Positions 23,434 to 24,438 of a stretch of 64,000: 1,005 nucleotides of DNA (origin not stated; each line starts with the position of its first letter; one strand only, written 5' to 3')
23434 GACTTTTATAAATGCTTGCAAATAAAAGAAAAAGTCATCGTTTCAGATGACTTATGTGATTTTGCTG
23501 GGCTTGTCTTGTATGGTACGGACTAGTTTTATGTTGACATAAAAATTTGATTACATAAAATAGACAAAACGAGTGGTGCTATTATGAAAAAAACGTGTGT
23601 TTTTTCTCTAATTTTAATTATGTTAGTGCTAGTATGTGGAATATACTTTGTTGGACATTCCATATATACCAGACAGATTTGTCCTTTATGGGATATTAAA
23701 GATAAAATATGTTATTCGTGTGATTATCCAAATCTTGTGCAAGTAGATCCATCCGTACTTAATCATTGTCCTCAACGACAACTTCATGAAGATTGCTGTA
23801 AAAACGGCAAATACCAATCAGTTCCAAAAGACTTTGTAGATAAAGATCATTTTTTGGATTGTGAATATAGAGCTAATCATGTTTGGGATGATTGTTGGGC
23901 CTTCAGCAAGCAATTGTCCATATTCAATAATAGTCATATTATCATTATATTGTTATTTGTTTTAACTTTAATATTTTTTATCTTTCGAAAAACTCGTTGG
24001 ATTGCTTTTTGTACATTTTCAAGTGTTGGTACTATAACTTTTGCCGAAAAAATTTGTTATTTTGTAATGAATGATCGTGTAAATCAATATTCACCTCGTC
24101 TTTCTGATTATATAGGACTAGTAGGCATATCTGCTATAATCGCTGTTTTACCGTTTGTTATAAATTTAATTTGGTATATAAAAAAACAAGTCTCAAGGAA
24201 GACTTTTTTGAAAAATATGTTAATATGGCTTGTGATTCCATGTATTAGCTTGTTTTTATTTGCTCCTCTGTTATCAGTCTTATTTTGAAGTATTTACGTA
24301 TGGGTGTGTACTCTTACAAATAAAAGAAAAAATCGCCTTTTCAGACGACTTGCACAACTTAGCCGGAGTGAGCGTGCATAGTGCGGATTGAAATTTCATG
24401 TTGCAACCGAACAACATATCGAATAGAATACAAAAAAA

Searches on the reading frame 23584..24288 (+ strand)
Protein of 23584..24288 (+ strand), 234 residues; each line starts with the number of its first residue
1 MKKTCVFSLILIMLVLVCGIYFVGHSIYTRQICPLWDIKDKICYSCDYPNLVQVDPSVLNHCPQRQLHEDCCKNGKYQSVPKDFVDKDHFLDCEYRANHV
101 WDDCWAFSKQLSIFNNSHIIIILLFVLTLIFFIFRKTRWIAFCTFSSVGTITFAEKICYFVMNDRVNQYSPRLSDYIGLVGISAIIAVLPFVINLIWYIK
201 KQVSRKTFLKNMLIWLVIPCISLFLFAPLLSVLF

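Call 11: search_protein_families(library=ncbifam, proteins=[window:23584-24288:+], max_evalue=0.01)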
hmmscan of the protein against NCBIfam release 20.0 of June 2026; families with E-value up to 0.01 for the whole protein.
window:23584-24288:+ (234 aa): 1 family
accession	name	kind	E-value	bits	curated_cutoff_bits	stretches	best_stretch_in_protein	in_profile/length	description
NF006749.0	PRK09272.1-2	subfamily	0.0033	17.6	119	1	181-230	27-80/116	hypothetical protein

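Call 19: search_protein_families(library=pfam, proteins=[window:23584-24288:+], max_evalue=0.001)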
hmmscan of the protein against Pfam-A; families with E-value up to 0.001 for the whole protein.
window:23584-24288:+ (234 aa): 0 families
